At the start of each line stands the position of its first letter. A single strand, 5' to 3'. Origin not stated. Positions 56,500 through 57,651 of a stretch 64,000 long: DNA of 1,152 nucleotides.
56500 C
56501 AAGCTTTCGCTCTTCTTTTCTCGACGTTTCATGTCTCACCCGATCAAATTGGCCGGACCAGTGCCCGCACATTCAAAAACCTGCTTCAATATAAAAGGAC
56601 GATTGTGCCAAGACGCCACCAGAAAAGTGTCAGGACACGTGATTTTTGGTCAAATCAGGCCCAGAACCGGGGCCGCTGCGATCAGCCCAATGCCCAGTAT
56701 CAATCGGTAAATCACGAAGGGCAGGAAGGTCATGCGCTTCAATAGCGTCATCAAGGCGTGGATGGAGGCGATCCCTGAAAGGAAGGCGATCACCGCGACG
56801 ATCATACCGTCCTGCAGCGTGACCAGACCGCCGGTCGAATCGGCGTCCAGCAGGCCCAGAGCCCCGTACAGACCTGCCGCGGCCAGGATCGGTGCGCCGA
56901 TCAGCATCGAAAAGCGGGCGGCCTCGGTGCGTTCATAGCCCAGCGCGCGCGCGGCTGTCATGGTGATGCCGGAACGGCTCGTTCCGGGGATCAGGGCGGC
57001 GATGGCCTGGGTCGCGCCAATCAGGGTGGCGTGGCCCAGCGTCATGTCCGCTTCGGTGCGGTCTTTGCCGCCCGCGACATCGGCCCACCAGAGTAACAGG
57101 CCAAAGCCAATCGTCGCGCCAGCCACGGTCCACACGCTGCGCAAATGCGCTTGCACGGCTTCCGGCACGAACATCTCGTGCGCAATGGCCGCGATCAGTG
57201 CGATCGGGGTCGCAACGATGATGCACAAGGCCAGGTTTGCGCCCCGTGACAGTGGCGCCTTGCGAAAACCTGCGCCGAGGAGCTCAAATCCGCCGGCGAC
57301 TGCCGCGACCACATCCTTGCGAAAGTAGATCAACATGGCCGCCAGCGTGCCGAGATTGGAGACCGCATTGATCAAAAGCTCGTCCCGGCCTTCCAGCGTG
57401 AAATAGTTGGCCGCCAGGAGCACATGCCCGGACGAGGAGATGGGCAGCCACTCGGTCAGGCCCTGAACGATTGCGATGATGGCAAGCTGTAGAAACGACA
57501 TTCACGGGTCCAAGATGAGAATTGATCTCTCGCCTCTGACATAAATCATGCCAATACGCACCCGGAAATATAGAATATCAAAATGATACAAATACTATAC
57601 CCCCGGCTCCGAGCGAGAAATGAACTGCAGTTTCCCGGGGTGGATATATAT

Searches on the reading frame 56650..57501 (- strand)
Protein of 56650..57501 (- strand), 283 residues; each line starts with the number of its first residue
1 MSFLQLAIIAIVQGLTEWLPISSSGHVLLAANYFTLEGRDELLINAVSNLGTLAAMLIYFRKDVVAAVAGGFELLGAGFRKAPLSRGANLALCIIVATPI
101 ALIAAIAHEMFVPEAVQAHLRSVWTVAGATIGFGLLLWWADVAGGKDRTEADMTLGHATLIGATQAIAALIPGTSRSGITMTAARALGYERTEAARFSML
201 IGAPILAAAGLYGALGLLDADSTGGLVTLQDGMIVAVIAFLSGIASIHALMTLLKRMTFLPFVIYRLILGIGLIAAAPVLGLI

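Call 38: search_protein_families(library=pfam, proteins=[window:56650-57501:-], max_evalue=0.0001)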
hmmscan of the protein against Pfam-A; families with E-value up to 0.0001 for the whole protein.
window:56650-57501:- (283 aa): 1 family
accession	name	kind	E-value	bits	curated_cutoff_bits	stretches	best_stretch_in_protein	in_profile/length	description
PF02673.24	BacA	-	9.1e-64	216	33.4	1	7-271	2-256/257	Bacitracin resistance protein BacA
